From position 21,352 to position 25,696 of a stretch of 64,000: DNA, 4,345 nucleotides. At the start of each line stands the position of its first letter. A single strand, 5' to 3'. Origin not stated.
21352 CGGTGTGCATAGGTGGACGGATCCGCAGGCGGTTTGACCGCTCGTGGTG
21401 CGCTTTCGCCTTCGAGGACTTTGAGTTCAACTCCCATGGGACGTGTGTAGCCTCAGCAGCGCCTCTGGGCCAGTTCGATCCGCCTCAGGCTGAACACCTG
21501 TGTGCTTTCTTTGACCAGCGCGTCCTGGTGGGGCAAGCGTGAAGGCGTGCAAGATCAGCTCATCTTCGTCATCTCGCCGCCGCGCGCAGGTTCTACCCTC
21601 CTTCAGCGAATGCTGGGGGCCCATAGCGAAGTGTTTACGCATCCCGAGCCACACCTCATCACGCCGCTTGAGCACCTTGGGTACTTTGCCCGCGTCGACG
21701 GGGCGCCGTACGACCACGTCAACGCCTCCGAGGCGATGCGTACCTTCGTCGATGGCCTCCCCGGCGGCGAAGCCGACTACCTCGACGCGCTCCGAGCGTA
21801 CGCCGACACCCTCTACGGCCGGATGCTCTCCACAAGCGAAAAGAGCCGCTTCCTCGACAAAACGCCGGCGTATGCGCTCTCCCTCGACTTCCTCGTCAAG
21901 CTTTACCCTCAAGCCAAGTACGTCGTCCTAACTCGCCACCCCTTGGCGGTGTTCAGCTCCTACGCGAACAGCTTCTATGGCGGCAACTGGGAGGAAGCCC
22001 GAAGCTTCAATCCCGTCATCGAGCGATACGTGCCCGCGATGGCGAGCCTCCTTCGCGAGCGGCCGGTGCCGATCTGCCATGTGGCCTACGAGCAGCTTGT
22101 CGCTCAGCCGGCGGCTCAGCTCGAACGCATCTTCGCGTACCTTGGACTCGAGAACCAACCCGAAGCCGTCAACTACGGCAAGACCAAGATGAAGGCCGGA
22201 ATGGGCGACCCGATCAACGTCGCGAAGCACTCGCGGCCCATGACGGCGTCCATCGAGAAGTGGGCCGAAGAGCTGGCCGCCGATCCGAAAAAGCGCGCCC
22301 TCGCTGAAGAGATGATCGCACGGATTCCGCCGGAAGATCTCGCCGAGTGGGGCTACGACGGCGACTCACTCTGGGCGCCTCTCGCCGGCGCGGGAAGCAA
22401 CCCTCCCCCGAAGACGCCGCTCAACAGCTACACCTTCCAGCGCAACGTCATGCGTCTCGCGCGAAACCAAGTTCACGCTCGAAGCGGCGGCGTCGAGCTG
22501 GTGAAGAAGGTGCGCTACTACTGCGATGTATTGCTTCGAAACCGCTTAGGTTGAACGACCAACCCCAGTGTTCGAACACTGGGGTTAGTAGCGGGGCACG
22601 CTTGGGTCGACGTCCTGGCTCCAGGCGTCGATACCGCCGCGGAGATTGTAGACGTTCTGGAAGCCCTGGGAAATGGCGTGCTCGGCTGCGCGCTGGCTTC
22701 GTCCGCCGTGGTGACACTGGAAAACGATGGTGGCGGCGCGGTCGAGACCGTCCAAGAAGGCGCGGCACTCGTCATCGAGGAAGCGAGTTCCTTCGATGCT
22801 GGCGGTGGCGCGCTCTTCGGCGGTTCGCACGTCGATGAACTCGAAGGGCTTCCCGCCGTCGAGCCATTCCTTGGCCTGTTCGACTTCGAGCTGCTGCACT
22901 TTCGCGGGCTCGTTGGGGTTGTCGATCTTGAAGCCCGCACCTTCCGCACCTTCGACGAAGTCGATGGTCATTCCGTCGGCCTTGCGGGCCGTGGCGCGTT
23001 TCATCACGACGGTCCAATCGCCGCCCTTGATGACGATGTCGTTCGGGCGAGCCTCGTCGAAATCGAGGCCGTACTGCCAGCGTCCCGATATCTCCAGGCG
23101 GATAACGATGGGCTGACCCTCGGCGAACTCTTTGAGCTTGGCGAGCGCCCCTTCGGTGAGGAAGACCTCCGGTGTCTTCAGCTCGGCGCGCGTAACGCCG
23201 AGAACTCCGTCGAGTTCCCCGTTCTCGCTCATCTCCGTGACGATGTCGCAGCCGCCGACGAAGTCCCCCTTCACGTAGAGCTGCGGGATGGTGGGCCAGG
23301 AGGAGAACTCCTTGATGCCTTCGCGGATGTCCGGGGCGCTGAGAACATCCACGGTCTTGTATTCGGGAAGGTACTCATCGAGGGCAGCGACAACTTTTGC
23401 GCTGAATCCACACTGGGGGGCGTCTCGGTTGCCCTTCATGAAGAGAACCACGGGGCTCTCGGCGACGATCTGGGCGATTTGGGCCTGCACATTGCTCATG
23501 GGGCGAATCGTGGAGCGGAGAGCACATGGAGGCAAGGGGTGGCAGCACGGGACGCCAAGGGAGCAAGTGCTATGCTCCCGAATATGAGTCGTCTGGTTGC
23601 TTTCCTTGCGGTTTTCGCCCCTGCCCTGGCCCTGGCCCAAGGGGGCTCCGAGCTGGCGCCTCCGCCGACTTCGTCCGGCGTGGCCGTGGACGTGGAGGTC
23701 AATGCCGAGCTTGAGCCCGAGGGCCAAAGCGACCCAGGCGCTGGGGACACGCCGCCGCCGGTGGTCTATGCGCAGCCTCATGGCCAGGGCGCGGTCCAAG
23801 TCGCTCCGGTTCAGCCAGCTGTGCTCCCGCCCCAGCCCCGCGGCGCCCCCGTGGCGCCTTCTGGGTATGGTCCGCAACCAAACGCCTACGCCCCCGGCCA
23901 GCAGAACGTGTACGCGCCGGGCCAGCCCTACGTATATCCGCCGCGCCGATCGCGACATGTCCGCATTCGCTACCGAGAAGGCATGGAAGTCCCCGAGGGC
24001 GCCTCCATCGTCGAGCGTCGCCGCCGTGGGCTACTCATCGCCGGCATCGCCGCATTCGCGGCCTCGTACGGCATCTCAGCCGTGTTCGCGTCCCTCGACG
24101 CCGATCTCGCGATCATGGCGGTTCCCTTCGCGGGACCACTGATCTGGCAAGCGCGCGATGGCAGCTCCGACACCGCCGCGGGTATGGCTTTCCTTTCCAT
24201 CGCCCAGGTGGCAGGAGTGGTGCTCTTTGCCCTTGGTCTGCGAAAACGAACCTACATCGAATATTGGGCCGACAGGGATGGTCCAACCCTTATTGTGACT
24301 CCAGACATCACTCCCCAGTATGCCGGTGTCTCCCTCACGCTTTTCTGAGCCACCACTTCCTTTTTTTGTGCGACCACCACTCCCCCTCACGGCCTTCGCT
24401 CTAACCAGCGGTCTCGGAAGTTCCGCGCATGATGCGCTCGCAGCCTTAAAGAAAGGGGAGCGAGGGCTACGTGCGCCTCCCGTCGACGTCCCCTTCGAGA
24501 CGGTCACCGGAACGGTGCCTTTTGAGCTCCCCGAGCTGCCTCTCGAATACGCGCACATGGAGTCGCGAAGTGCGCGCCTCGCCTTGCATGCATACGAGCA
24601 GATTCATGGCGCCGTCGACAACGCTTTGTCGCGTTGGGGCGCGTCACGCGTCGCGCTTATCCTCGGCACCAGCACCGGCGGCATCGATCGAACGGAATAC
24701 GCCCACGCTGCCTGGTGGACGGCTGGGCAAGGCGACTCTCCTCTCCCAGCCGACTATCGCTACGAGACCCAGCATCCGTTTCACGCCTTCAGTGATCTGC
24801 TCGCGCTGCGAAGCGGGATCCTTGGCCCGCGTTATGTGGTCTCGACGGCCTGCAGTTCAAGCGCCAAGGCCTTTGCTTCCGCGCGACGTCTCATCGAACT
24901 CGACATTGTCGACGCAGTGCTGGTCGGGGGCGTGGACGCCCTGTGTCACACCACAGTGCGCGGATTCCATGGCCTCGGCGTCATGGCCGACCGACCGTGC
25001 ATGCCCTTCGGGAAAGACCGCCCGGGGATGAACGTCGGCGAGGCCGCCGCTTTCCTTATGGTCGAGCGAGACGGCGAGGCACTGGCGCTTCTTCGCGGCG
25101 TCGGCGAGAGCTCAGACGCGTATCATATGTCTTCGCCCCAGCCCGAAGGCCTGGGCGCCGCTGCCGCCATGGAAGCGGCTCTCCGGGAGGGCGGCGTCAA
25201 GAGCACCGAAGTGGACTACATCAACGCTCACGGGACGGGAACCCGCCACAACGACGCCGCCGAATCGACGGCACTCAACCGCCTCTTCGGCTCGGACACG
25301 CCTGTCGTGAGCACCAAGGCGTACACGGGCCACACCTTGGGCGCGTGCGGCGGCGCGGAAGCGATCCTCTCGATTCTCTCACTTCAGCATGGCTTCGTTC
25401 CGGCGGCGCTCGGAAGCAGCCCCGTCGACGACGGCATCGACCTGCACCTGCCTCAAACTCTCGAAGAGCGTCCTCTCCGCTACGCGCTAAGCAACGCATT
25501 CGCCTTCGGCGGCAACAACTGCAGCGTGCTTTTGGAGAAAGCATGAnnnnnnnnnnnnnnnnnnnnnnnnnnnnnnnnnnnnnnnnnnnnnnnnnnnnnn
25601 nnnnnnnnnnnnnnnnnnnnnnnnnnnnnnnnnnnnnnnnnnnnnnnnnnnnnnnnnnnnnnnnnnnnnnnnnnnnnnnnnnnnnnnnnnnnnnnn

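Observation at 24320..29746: KS / CLF-like / KS / flavin-halogenase operon facing a GT2-ACP pair: an aryl-polyene-type type II PKS core without its usual accessory genes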

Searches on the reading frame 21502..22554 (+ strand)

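Call 7: search_protein_families(library=pfam, proteins=[window:21502-22554:+], max_evalue=0.001)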
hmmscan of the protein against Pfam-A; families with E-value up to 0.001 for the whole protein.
window:21502-22554:+ (350 aa): 2 families
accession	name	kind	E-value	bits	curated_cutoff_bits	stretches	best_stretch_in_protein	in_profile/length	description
PF13469.12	Sulfotransfer_3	-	7.7e-33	115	27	1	21-218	2-214/216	Sulfotransferase family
PF00685.33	Sulfotransfer_1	-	2.8e-07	30.6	22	1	21-223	4-188/255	Sulfotransferase domain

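Call 59: search_protein_families(library=ncbifam, proteins=[window:21502-22554:+], max_evalue=0.01)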
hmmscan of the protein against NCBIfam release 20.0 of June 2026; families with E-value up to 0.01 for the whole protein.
window:21502-22554:+ (350 aa): 1 family
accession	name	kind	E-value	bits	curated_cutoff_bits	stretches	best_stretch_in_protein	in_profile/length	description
NF052394.1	NodProtNoeE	equivalog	9e-27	93.7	500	1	19-169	9-151/387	nodulation protein NoeE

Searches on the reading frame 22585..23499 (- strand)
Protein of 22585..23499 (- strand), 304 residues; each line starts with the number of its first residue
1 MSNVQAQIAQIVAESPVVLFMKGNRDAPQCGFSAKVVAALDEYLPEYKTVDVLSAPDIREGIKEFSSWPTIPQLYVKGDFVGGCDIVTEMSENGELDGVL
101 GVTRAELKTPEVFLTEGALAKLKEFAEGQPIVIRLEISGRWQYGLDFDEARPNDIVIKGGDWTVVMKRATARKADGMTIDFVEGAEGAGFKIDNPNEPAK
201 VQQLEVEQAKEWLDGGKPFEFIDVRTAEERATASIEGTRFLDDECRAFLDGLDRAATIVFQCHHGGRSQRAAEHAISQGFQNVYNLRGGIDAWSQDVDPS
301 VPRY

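Call 59: search_protein_families(library=ncbifam, proteins=[window:22585-23499:-], max_evalue=0.01)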
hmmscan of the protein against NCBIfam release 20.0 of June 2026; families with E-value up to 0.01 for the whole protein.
window:22585-23499:- (304 aa): 22 families
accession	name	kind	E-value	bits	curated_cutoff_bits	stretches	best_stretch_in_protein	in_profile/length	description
TIGR00365.1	TIGR00365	equivalog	1.3e-39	134.3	117.1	1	5-100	2-97/99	Grx4 family monothiol glutaredoxin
NF008086.0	PRK10824.1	equivalog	6.9e-29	100.1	205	1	6-109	6-109/115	Grx4 family monothiol glutaredoxin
NF001195.0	PRK00162.1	equivalog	4.9e-14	52.5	102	1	201-298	4-101/108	thiosulfate sulfurtransferase GlpE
NF005902.0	PRK07878.1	equivalog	4e-13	49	647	1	188-304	273-392/392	adenylyltransferase/sulfurtransferase MoeZ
NF005646.0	PRK07411.1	equivalog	1.3e-11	44.2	633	1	191-304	271-390/390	molybdopterin-synthase adenylyltransferase MoeB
NF006444.0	PRK08762.1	equivalog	2.4e-11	42.9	449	1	200-298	13-112/387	molybdopterin-synthase adenylyltransferase MoeB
TIGR00049.1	TIGR00049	subfamily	1.3e-09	38.2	58.8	1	113-197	2-94/106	iron-sulfur cluster assembly accessory protein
TIGR02180.1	GRX_euk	equivalog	2.1e-09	37.4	87.25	1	28-98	7-82/84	glutaredoxin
NF045521.1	rhoda_near_glyco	subfamily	5.6e-09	36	145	1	200-296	16-111/144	rhodanese homology domain-containing protein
NF041203.1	rhodanese_LYCAU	equivalog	6.8e-09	35.5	115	1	198-297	17-120/126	rhodanese-related (seleno)protein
TIGR02181.1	GRX_bact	equivalog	9.6e-08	32.2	90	1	28-100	7-80/80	glutaredoxin 3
NF010147.0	PRK13623.1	equivalog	6.5e-06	26.3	117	1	112-197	10-103/115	iron-sulfur cluster insertion protein ErpA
NF038090.1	IscA_HesB_Se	subfamily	1e-05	25.8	85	1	114-194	4-90/101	IscA/HesB family protein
NF007923.0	PRK10638.1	equivalog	1.4e-05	25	129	1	30-100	12-82/83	glutaredoxin 3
TIGR03865.1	PQQ_CXXCW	subfamily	4.3e-05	23.5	128.05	0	253-296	114-158/167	PQQ-dependent catabolism-associated CXXCW motif protein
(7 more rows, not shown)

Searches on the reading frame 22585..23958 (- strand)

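Call 7: search_protein_families(library=pfam, proteins=[window:22585-23958:-], max_evalue=0.001)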
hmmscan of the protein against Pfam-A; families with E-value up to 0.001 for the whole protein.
window:22585-23958:- (457 aa): 3 families
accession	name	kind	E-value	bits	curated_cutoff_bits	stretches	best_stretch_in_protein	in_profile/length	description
PF00462.30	Glutaredoxin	-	8.4e-19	68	22.9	1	170-234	1-60/60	Glutaredoxin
PF00581.25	Rhodanese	-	4.3e-14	53.2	22.2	1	359-448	2-101/102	Rhodanese-like domain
PF01521.26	Fe-S_biosyn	-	1.2e-06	29.1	26.3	1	265-349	3-101/110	Iron-sulphur cluster biosynthesis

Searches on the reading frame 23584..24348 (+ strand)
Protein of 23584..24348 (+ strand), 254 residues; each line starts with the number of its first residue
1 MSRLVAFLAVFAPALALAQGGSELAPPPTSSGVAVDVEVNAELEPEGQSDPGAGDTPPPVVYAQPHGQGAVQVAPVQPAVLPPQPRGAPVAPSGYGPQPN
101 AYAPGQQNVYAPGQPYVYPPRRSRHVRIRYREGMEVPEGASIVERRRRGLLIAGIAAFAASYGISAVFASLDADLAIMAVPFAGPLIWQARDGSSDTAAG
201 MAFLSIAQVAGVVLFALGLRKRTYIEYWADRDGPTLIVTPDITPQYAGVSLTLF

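Call 59: search_protein_families(library=ncbifam, proteins=[window:23584-24348:+], max_evalue=0.01)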
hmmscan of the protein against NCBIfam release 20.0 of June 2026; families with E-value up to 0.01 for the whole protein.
window:23584-24348:+ (254 aa): 0 families

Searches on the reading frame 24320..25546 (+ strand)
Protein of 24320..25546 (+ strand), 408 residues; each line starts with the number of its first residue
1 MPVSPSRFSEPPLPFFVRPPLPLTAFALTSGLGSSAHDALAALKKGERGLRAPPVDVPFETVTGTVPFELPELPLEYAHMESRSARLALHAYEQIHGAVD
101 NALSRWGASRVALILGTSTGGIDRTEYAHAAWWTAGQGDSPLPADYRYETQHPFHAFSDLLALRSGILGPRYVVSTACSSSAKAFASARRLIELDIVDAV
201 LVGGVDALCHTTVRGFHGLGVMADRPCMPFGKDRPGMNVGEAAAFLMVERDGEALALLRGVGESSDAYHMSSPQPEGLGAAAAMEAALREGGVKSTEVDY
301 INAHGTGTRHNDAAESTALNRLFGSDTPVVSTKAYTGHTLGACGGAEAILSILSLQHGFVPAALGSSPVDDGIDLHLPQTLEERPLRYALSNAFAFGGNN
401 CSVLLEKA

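Call 3: search_protein_families(library=pfam, proteins=[window:24320-25546:+])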
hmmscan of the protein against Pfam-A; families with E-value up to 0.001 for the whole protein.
window:24320-25546:+ (408 aa): 2 families
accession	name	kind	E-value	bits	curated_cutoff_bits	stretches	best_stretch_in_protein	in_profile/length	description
PF02801.28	Ketoacyl-synt_C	-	3.6e-31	108.1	20.8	1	255-364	1-116/119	Beta-ketoacyl synthase, C-terminal domain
PF00109.32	ketoacyl-synt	-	1.8e-17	64.2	20.8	1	107-253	112-251/252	Beta-ketoacyl synthase, N-terminal domain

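Call 4: search_protein_families(library=ncbifam, proteins=[window:24320-25546:+])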
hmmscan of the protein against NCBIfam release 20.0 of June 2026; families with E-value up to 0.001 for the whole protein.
window:24320-25546:+ (408 aa): 20 families
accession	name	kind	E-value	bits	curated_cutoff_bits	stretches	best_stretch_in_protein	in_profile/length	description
NF006618.0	PRK09185.1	subfamily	2.2e-127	425.4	407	1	20-407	4-392/394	beta-ketoacyl-ACP synthase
NF005589.0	PRK07314.1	subfamily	2.5e-66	224.2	387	1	24-407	9-411/413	beta-ketoacyl-ACP synthase II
TIGR03150.1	fabF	equivalog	8.5e-66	222.3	493.75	1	79-405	66-406/407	beta-ketoacyl-ACP synthase II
NF058662.1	cispenta_AmcF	equivalog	1e-57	195.9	325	2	151-406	102-368/369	cispentacin biosynthesis acyltransferase subunit AmcF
NF004970.0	PRK06333.1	subfamily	1.3e-54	185.7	525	1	159-407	154-421/424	beta-ketoacyl-ACP synthase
NF004618.0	PRK05952.1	equivalog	3.2e-52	177.7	455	1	24-407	7-382/384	beta-ketoacyl-ACP synthase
NF005916.1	PRK07910.1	equivalog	1.1e-47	162.9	560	1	109-405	106-415/418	KasA/KasB family beta-ketoacyl-ACP synthase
NF006274.0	PRK08439.1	equivalog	1.4e-47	162.4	621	1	159-407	143-405/406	beta-ketoacyl-ACP synthase II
NF006434.0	PRK08722.1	equivalog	6.1e-45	153.8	759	1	107-407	97-413/414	beta-ketoacyl-ACP synthase II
NF006587.0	PRK09116.1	equivalog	4e-43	147.7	470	1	166-407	152-406/408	beta-ketoacyl-ACP synthase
NF005076.0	PRK06501.1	equivalog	2.4e-42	145.3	629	1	18-406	10-421/425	beta-ketoacyl-ACP synthase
NF005490.0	PRK07103.1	equivalog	4.4e-42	144.6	445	1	82-407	80-412/414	polyketide beta-ketoacyl:acyl carrier protein synthase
NF005935.0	PRK07967.1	equivalog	1.5e-37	129.4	630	1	24-407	7-403/406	beta-ketoacyl-ACP synthase I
NF045894.1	PKS_plus_SDR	equivalog_domain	1.3e-24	86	1740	1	158-408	153-427/1515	type I polyketide synthase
NF053555.1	prodigi_MBC_PigJ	equivalog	2.9e-21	75.4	900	1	74-378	402-715/759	prodigiosin MBC biosynthesis protein PigJ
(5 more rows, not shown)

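Call 21: search_solved_structures(query=window:24368-25543:+, max_evalue=1e-20)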
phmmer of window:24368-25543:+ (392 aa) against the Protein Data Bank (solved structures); distinct sequences matched with E-value up to 1e-20: 72 (the best 60 are shown).
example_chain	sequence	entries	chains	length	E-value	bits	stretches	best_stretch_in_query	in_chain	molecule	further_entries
6qsp_A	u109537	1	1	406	5.2e-79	269.1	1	46-389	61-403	Beta-ketoacyl synthase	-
7f28_B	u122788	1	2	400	1.6e-65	224.8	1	59-388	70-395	Putative 3-oxoacyl-[ACP] synthase FabV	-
1ox0_A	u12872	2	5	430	3.8e-50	174.1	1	142-387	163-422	Beta ketoacyl-acyl carrier protein synthase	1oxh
2alm_A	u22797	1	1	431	6.7e-49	170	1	142-387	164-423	3-oxoacyl-(acyl-carrier-protein) synthase II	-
2rjt_A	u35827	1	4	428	1.1e-48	169.3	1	141-387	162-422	Beta-ketoacyl-ACP synthase II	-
9s5h_B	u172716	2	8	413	1.9e-47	165.3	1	87-390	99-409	3-oxoacyl-(Acyl-carrier-protein) synthase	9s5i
1j3n_A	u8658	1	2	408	1.2e-46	162.5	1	93-387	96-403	3-oxoacyl-(acyl-carrier protein) synthase II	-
5sxo_A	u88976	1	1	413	4.3e-45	157.5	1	8-390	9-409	3-oxoacyl-[acyl-carrier-protein] synthase 2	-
3o04_A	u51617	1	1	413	4.4e-45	157.4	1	8-390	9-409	beta-keto-acyl carrier protein synthase II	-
8z5c_A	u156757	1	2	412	4.1e-44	154.3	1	7-392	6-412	3-oxoacyl-[acyl-carrier-protein] synthase 2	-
4r8e_A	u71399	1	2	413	5.3e-44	153.9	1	88-391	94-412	3-oxoacyl-[acyl-carrier-protein] synthase 2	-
4ls5_A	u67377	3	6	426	8.8e-44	153.2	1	85-391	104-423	3-oxoacyl-[acyl-carrier-protein] synthase 2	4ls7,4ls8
4ls6_A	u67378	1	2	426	1.2e-43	152.8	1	86-391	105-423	3-oxoacyl-[acyl-carrier-protein] synthase 2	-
8z5e_A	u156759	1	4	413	2.7e-43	151.6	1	7-392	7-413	3-oxoacyl-[acyl-carrier-protein] synthase 2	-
8z5d_A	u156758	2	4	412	2.8e-43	151.5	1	7-392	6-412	3-oxoacyl-[acyl-carrier-protein] synthase 2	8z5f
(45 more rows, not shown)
